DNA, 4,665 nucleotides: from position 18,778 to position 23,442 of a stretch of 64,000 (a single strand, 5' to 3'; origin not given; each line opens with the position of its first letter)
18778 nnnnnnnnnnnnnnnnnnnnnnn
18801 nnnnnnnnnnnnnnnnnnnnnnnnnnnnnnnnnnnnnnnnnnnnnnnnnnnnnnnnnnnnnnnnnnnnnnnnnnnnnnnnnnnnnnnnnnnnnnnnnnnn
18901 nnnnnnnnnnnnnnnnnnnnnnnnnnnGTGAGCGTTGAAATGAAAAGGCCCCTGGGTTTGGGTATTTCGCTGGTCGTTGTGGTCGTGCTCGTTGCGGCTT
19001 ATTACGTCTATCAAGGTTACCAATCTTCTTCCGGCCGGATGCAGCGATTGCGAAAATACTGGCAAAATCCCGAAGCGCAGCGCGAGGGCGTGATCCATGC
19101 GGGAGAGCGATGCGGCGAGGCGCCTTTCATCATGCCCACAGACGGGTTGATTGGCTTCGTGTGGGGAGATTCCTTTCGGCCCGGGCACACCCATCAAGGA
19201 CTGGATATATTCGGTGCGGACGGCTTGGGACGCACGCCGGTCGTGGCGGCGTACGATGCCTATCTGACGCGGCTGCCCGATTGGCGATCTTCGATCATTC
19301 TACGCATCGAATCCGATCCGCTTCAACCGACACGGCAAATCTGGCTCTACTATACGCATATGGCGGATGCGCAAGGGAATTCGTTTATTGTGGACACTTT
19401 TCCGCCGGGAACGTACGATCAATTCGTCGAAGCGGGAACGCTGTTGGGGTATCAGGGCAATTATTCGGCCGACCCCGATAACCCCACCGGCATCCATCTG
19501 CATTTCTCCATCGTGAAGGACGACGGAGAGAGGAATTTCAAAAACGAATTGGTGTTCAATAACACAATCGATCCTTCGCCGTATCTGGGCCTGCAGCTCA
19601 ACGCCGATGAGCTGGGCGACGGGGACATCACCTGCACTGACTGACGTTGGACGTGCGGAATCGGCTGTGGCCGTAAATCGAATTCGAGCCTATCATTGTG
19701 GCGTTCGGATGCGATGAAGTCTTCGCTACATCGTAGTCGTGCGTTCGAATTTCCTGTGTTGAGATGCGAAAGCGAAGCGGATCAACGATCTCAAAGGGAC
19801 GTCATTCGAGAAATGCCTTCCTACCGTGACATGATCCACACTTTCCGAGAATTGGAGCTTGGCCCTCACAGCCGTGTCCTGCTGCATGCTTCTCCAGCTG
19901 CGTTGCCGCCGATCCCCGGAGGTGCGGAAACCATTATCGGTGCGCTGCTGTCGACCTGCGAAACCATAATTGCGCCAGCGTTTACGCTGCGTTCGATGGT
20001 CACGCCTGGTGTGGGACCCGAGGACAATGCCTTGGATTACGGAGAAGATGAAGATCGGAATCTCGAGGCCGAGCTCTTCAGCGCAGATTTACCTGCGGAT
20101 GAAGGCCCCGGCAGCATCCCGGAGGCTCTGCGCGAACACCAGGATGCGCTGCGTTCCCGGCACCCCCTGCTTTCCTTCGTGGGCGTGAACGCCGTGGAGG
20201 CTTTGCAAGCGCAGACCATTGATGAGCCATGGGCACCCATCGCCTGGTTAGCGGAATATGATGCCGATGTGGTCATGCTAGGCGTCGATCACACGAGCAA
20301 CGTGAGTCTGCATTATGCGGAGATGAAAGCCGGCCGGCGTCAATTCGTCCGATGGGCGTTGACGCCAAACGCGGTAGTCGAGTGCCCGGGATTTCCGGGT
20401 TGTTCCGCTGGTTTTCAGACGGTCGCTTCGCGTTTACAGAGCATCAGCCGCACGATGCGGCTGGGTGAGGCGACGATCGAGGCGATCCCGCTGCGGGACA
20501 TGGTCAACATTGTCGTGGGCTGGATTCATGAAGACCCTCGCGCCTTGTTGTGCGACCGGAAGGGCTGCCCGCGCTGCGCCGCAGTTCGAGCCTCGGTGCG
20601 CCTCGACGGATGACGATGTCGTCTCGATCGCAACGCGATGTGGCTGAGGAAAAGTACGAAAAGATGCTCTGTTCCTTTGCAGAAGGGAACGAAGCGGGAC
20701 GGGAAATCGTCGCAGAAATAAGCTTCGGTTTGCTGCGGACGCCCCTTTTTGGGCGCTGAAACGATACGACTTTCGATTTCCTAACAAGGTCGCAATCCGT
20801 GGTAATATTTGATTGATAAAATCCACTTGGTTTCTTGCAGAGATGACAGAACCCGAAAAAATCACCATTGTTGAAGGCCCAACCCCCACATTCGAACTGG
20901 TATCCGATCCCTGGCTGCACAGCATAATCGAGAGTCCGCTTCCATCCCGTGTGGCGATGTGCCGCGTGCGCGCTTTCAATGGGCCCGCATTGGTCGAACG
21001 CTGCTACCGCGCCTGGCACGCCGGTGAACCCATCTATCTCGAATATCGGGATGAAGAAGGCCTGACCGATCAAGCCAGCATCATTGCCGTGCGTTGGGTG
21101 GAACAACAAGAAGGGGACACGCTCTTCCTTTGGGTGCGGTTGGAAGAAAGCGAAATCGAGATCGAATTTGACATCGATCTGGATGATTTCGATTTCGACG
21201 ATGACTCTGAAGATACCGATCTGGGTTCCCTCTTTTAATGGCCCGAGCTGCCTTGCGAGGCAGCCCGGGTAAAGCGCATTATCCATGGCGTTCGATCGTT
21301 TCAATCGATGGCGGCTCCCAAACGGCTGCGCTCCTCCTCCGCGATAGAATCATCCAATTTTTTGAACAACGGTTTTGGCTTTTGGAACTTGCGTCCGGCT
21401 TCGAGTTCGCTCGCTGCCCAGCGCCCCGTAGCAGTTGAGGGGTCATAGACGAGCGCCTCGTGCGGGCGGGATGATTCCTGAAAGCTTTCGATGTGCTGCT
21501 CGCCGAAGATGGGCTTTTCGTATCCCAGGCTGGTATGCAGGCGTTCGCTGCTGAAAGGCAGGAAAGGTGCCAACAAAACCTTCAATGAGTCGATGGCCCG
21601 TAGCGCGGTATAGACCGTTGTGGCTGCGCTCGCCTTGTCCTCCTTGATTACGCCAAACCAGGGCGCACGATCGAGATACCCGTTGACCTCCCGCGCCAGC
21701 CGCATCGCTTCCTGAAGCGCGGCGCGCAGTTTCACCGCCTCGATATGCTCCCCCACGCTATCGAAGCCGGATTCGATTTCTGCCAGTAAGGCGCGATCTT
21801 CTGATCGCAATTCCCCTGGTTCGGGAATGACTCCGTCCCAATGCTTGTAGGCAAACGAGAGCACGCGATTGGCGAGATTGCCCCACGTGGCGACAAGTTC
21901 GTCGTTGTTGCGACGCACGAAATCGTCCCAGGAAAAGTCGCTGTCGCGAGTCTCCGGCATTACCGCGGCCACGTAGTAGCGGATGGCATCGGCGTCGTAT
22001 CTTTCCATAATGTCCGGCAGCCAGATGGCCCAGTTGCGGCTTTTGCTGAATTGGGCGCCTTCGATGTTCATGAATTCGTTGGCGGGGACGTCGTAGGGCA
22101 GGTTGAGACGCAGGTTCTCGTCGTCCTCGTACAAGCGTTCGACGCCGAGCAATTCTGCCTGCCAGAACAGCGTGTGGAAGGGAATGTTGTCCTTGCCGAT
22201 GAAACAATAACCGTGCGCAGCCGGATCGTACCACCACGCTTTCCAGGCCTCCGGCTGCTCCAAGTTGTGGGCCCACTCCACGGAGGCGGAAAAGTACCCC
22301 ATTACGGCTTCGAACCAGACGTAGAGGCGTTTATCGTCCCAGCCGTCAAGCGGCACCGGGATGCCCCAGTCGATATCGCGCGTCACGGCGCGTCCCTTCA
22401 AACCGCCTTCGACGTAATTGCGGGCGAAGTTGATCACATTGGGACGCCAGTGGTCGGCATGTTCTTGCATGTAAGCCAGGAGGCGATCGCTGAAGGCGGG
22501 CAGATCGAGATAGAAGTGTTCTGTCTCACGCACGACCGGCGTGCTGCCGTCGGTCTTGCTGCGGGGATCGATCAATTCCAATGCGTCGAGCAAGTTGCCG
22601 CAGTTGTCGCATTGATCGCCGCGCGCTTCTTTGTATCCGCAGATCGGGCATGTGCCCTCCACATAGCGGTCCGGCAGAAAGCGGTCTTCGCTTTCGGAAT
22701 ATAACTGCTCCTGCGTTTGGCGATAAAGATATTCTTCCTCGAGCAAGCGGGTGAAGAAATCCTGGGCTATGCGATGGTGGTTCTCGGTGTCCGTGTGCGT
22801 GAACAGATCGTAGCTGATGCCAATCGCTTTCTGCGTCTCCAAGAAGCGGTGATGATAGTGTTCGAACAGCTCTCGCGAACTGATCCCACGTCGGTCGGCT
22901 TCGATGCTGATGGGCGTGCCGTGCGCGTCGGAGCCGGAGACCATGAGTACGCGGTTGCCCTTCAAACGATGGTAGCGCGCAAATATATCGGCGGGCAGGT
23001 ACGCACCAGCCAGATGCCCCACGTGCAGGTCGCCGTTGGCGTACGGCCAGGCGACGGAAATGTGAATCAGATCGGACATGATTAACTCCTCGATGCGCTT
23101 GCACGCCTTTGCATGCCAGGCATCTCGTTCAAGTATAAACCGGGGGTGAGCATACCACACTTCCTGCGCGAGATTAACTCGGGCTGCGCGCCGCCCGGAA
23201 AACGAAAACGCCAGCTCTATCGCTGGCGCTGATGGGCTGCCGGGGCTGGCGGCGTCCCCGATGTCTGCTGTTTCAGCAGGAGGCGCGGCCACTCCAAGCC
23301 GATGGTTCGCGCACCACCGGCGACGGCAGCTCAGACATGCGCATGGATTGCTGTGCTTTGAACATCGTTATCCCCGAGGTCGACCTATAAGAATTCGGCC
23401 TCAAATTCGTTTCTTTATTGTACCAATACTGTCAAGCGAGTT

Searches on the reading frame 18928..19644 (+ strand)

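Call 12: search_protein_families(library=pfam, proteins=[window:18928-19644:+], max_evalue=0.001)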
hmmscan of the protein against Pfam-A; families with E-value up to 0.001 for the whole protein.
window:18928-19644:+ (238 aa): 1 family
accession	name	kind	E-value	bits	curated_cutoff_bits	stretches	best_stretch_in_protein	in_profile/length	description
PF01551.29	Peptidase_M23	-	0.00073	20.1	28.7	0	88-199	2-91/96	Peptidase family M23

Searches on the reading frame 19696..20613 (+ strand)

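Call 12: search_protein_families(library=pfam, proteins=[window:19696-20613:+], max_evalue=0.001)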
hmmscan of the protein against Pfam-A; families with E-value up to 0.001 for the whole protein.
window:19696-20613:+ (305 aa): 1 family
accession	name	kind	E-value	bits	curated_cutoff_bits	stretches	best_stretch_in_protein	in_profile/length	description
PF02522.19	Antibiotic_NAT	-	1.9e-25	90.2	25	1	62-277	1-231/232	Aminoglycoside 3-N-acetyltransferase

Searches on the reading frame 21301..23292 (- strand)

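Call 12: search_protein_families(library=pfam, proteins=[window:21301-23292:-], max_evalue=0.001)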
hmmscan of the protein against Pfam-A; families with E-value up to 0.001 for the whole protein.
window:21301-23292:- (663 aa): 5 families
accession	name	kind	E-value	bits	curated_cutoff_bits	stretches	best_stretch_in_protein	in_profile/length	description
PF09334.17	tRNA-synt_1g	-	1.1e-144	482.5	20.1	1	77-478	2-391/391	tRNA synthetases class I (M)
PF19303.5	Anticodon_3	-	2.9e-16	60.1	23.5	1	489-599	1-111/152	Anticodon binding domain of methionyl tRNA ligase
PF00133.28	tRNA-synt_1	-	1.6e-14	54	22.7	1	79-315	28-245/414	tRNA synthetases class I (I, L, M and V)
PF08264.19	Anticodon_1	-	3.6e-08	33.8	25.1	1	499-599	1-103/148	Anticodon-binding domain of tRNA ligase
PF01406.26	tRNA-synt_1e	-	1e-06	28.8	27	0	78-200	12-132/301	tRNA synthetases class I (C) catalytic domain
